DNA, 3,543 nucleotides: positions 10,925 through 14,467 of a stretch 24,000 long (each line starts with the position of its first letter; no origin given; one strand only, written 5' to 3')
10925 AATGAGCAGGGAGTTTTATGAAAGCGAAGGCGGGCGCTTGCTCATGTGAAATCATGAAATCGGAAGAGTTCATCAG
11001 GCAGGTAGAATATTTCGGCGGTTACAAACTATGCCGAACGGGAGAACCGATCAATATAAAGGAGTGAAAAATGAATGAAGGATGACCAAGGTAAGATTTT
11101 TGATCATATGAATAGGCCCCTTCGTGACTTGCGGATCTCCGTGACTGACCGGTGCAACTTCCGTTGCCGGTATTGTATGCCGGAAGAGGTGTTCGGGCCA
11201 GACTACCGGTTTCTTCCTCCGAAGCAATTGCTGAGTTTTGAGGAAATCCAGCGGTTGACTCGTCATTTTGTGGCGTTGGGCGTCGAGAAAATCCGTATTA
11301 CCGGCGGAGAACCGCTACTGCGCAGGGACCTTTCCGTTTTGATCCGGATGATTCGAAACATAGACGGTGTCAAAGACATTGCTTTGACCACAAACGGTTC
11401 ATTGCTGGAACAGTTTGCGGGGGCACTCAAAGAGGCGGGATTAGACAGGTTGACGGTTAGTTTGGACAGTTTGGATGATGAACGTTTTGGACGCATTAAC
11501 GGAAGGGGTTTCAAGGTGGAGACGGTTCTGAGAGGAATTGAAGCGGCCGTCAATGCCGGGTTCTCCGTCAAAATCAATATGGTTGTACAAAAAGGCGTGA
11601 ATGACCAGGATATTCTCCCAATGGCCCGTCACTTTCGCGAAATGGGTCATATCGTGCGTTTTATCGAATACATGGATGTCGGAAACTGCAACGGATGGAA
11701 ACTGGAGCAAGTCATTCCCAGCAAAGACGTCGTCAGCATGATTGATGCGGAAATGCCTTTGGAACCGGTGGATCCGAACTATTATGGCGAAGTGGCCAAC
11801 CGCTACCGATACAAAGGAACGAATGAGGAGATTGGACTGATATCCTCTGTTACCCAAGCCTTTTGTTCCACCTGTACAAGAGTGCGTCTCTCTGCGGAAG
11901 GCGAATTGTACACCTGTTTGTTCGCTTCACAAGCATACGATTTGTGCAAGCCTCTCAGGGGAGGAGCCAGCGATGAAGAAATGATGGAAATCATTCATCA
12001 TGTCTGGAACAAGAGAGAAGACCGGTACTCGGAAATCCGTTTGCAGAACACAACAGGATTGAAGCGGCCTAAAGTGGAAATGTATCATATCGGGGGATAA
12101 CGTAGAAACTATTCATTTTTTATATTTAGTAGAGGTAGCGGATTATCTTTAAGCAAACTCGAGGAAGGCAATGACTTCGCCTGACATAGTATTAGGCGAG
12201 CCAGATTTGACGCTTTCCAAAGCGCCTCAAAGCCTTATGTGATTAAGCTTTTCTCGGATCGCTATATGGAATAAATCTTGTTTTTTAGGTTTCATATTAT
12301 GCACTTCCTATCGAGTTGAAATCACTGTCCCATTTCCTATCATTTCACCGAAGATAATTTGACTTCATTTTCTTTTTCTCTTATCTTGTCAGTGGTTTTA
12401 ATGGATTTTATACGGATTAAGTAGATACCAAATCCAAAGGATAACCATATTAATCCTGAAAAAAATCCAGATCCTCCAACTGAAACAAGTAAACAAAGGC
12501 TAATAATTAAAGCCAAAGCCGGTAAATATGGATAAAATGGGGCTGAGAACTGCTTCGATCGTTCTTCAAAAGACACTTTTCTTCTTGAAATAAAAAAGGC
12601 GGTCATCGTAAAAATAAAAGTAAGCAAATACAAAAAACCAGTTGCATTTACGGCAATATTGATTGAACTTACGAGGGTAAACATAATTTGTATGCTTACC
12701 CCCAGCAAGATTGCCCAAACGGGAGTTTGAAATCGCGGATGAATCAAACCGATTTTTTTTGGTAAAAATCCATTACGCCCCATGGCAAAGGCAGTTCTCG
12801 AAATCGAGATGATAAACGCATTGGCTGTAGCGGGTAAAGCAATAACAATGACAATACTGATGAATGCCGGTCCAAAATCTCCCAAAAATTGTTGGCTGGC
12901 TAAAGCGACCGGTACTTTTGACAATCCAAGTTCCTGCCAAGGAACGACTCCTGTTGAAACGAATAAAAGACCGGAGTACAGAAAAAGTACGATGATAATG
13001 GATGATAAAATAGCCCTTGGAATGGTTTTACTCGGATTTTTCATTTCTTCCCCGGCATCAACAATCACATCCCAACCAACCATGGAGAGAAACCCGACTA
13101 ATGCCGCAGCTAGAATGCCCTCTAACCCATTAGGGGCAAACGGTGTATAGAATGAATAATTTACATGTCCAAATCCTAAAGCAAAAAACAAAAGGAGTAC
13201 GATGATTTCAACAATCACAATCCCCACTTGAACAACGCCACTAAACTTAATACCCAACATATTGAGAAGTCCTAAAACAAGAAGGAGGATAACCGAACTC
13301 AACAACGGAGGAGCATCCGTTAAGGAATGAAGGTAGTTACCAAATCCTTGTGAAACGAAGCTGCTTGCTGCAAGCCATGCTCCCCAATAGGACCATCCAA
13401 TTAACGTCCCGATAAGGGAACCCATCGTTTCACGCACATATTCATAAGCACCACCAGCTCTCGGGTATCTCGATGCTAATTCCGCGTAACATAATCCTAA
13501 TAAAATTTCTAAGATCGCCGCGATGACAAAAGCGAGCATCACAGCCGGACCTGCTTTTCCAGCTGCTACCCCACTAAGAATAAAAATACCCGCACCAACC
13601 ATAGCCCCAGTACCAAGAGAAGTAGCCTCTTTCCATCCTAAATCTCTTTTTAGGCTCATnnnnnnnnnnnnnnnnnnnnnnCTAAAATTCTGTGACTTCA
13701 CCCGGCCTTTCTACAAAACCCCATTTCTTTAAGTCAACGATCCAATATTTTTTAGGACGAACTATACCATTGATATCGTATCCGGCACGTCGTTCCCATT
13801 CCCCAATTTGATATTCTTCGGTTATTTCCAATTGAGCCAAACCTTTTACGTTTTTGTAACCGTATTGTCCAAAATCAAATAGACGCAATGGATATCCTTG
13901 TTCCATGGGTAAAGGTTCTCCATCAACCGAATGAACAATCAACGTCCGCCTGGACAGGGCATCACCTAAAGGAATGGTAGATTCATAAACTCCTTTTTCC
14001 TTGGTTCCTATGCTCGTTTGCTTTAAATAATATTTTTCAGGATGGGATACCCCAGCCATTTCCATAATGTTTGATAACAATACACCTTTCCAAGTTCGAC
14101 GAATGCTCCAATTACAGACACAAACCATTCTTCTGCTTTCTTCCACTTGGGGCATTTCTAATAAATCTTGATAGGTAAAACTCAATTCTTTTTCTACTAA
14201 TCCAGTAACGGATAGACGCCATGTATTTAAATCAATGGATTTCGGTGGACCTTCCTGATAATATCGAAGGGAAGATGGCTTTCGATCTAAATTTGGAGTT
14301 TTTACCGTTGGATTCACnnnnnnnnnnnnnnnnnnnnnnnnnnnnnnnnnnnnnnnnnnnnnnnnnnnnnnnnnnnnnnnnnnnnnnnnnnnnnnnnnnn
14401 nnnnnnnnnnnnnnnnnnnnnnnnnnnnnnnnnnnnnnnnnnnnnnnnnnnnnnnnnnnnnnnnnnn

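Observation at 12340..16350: Low-GC five-gene operon joining a BacA-like prephenate decarboxylase to DUF2000, an FGE/EgtB-fold protein, a Moco oxidoreductase and an APC permease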

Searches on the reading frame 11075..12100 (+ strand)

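Call 3: search_protein_families(library=pfam, proteins=[window:11075-12100:+], max_evalue=0.01)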
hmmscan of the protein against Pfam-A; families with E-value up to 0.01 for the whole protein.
window:11075-12100:+ (341 aa): 3 families
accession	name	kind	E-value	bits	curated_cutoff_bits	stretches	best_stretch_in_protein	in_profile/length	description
PF04055.27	Radical_SAM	-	1.3e-39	136.5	29.5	1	21-185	1-164/166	Radical SAM superfamily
PF06463.18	Mob_synth_C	-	4.6e-38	130.5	37.4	1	194-319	3-127/128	Molybdenum Cofactor Synthesis C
PF13353.11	Fer4_12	-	1.3e-06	29.2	22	1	26-131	14-114/137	4Fe-4S single cluster domain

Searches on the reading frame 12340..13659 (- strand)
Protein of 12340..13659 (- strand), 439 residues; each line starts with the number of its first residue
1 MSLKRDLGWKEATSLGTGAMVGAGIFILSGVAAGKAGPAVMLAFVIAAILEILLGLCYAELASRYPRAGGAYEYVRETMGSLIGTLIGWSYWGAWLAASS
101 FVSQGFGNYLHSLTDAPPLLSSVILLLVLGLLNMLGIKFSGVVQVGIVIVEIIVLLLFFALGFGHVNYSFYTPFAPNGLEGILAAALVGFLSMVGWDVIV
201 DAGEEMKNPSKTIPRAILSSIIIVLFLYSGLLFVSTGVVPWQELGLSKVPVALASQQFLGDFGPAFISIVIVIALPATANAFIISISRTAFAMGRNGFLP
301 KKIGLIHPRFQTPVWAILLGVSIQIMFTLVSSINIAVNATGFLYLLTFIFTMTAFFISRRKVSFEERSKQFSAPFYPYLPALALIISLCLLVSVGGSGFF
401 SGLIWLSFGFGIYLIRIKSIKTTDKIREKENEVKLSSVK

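Call 3: search_protein_families(library=pfam, proteins=[window:12340-13659:-], max_evalue=0.01)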
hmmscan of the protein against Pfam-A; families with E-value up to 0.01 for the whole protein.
window:12340-13659:- (439 aa): 5 families
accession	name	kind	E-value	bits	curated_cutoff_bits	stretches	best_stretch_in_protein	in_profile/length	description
PF13520.12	AA_permease_2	-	2.2e-53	182.2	27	1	7-392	1-401/427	Amino acid permease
PF00324.27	AA_permease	-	8.5e-49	166.9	24.6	1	15-393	5-419/470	Amino acid permease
PF03845.19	Spore_permease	-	4.8e-15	55.6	23.4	1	12-240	7-235/321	Spore germination protein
PF13906.12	AA_permease_C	-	6e-08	33.1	27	1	371-414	1-44/51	C-terminus of AA_permease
PF03222.19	Trp_Tyr_perm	-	0.00024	20.8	22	1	15-244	11-247/393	Tryptophan/tyrosine permease family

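Call 4: search_protein_families(library=ncbifam, proteins=[window:12340-13659:-], max_evalue=0.01)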
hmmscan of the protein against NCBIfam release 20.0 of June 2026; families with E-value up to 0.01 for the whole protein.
window:12340-13659:- (439 aa): 27 families (the best 25 are shown)
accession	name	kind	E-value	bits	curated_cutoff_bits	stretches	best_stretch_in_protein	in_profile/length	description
TIGR00909.1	2A0306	subfamily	1.8e-84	284.2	556.8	1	3-415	1-428/429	amino acid transporter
NF053761.1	BrChAATpBcaP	equivalog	3.8e-72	243.8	690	2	120-415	157-450/460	branched-chain amino acid transporter BcaP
TIGR00906.1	2A0303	subfamily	3.2e-47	161.2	681.7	3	3-113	29-140/602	cationic amino acid transport permease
TIGR00908.1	2A0305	equivalog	5.1e-38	131.1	381.75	1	34-393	35-403/442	ethanolamine permease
NF008466.1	PRK11357.1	equivalog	6.3e-32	111.1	800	1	3-394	6-409/446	fructoselysine/psicoselysine transporter FrlA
TIGR01773.1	GABAperm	equivalog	3.9e-30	105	678.1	1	7-393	14-420/452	GABA permease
TIGR00911.1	2A0308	subfamily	1.2e-29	103.1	701.8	1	2-417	43-474/505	L-type amino acid transporter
NF008245.0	PRK11021.1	equivalog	1.1e-27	97.1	284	1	2-333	3-336/419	L-methionine/branched-chain amino acid transporter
TIGR00905.1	2A0302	subfamily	2.3e-27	95.9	409.05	1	5-422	7-441/473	basic amino acid/polyamine antiporter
NF007566.0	PRK10197.1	equivalog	2.1e-25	89.3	871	1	10-383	17-410/466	GABA permease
NF007929.0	PRK10644.1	equivalog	1.9e-23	82.9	574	1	7-418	10-429/445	arginine/agmatine antiporter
NF047867.1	AA_transp_ThrP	exception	3.2e-22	79.1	850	1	3-395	8-422/461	bifunctional threonine/serine APC transporter ThrP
NF007876.0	PRK10580.1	equivalog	8.9e-22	77.6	736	1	2-375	6-400/457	proline-specific permease ProY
NF008016.0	PRK10746.1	equivalog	2e-21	76.6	799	1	3-395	8-422/461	amino acid permease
NF008484.0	PRK11387.1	equivalog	2.2e-21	76.4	716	1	3-397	12-429/471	S-methylmethionine permease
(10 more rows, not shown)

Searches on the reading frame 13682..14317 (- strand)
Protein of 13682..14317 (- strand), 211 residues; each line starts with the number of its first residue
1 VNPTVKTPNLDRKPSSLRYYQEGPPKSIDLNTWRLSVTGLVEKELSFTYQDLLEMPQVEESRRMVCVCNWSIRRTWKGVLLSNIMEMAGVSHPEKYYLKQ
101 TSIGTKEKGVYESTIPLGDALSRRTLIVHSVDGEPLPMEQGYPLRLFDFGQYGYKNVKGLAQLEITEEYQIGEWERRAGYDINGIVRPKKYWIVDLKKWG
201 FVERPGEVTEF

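Call 3: search_protein_families(library=pfam, proteins=[window:13682-14317:-], max_evalue=0.01)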
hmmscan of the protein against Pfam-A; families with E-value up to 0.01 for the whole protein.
window:13682-14317:- (211 aa): 1 family
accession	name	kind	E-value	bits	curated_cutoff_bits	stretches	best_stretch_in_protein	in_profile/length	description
PF00174.25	Oxidored_molyb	-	1e-33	116.7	24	1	25-174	4-169/169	Oxidoreductase molybdopterin binding domain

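Call 4: search_protein_families(library=ncbifam, proteins=[window:13682-14317:-], max_evalue=0.01)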
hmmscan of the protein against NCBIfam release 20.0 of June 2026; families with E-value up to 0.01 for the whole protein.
window:13682-14317:- (211 aa): 4 families
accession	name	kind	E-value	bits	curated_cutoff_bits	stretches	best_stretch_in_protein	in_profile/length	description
TIGR04555.1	sulfite_DH_soxC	equivalog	2.4e-19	69.6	420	1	26-168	102-257/408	sulfite dehydrogenase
NF003767.0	PRK05363.1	equivalog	7.7e-19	68.1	207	1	27-179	95-259/320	protein-methionine-sulfoxide reductase catalytic subunit MsrP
NF052245.1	SorA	equivalog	4.1e-17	62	600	2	75-178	153-258/396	SorA family sulfite dehydrogenase catalytic subunit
NF052247.1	SorT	equivalog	7.5e-07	28.3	570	1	75-170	148-247/387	SorT family sulfite dehydrogenase catalytic subunit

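Call 39: search_solved_structures(query=window:13682-14317:-, max_evalue=0.001, show_alignments=3)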
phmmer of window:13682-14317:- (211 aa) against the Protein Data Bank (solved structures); distinct sequences matched with E-value up to 0.001: 17.
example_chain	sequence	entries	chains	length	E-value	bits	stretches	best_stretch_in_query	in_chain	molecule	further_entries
6y0k_AAA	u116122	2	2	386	4.2e-13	52.5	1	75-169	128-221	Putaitve sulfite oxidase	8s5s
1xdq_A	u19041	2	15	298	1.9e-12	50.3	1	27-179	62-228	Bacterial Sulfite Oxidase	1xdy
2blf_A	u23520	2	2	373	3.6e-09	39.6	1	74-178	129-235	Sulfite:cytochrome c oxidoreductase subunit A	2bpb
2c9x_A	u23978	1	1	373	4.8e-09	39.2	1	74-178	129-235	SULFITE:CYTOCHROME C OXIDOREDUCTASE SUBUNIT A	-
2xts_A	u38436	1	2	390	6.7e-09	38.7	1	30-197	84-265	SULFITE DEHYDROGENASE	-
2ca4_A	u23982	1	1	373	1.3e-08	37.8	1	74-178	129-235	SULFITE:CYTOCHROME C OXIDOREDUCTASE SUBUNIT A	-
2ca3_A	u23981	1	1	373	1.8e-08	37.3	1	74-178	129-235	SULFITE:CYTOCHROME C OXIDOREDUCTASE SUBUNIT A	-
1ogp_A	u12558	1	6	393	4.4e-05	26.2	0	75-171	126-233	SULFITE OXIDASE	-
2a9d_A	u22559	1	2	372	0.00013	24.7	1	76-177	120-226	Sulfite Oxidase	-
2a9b_A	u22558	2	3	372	0.00017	24.3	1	76-177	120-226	Sulfite Oxidase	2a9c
2a99_A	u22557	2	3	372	0.00021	24.1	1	76-177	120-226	Sulfite Oxidase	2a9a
3r19_A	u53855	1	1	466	0.00027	23.7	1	76-177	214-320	Sulfite oxidase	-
3r18_A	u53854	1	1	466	0.00027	23.7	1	76-177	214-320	Sulfite oxidase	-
3hbg_A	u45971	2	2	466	0.00028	23.6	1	76-177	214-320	Sulfite Oxidase mutant C185S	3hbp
1sox_A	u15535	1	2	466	0.00029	23.5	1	76-177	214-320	SULFITE OXIDASE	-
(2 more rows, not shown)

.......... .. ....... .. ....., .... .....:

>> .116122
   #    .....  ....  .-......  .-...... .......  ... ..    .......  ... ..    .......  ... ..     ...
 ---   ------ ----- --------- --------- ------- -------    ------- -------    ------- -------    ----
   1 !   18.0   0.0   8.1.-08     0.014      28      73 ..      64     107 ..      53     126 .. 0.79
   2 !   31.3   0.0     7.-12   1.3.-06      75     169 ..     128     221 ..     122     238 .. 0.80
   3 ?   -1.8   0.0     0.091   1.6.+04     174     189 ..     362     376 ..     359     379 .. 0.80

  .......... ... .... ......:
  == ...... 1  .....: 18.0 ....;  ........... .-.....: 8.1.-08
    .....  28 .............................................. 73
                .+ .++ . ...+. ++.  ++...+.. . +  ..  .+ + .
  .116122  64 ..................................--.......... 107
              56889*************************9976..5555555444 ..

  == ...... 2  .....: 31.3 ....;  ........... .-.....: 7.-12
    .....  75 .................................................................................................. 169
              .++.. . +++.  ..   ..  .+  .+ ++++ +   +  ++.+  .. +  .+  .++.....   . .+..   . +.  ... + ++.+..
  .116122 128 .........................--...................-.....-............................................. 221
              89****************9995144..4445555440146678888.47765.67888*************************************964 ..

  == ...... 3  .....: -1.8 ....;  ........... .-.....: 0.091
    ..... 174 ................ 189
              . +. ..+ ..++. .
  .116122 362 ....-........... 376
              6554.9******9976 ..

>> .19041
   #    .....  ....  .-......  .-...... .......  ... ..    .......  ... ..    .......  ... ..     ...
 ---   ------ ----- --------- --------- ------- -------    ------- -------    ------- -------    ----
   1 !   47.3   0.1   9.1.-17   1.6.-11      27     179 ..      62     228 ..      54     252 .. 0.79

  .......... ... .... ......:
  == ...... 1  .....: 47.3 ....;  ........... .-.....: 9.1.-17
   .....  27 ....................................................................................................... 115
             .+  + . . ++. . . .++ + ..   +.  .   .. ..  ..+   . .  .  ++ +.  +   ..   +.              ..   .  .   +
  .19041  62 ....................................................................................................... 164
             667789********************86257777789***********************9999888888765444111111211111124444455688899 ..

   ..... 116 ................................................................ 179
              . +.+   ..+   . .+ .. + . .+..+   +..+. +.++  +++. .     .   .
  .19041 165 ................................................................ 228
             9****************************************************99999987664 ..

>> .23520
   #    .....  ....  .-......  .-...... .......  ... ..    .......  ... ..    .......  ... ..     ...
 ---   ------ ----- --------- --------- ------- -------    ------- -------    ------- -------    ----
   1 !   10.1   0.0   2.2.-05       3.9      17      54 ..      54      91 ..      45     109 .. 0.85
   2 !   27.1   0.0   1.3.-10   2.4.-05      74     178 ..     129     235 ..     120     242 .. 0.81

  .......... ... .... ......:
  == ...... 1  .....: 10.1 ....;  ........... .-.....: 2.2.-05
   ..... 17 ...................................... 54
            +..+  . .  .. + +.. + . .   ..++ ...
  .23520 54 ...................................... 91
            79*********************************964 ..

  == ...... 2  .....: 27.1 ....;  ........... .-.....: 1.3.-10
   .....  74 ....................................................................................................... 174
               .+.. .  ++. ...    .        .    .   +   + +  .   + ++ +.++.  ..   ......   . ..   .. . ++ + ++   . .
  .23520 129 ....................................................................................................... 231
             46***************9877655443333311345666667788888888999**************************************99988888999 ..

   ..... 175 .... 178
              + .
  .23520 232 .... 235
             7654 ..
